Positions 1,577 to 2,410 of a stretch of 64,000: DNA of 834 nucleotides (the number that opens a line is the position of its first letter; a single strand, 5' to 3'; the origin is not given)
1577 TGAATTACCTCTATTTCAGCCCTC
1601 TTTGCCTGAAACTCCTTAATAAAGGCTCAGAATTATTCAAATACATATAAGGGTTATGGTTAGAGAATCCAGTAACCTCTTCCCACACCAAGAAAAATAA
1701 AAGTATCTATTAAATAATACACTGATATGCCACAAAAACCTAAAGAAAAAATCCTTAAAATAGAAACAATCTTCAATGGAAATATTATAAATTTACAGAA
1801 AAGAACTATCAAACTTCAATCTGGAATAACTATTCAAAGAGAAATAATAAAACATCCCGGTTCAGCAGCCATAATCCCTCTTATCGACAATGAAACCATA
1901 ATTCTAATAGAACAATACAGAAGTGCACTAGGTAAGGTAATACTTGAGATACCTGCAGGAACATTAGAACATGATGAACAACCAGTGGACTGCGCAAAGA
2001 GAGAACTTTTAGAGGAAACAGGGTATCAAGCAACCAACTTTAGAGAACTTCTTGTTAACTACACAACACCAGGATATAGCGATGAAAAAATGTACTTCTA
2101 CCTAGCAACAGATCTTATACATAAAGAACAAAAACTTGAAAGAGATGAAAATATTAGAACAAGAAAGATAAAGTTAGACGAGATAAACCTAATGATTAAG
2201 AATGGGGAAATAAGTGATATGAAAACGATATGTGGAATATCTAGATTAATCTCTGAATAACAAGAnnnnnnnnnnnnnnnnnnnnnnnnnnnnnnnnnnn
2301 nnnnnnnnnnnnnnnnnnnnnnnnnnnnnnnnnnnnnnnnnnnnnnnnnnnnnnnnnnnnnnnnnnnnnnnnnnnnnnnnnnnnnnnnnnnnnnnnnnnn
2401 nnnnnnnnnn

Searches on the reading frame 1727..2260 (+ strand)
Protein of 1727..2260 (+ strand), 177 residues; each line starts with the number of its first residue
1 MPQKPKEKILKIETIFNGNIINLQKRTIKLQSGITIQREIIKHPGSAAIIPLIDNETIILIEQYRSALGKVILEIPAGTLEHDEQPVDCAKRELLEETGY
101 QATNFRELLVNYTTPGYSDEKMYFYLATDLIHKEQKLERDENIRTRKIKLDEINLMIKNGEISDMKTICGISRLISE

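Call 63: search_protein_families(library=pfam, proteins=[window:1727-2260:+], max_evalue=0.00001)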
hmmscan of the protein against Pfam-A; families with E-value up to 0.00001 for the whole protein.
window:1727-2260:+ (177 aa): 1 family
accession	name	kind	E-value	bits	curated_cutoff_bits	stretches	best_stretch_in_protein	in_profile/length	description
PF00293.34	NUDIX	-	7.1e-15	55.6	21.1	1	46-156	5-119/134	NUDIX domain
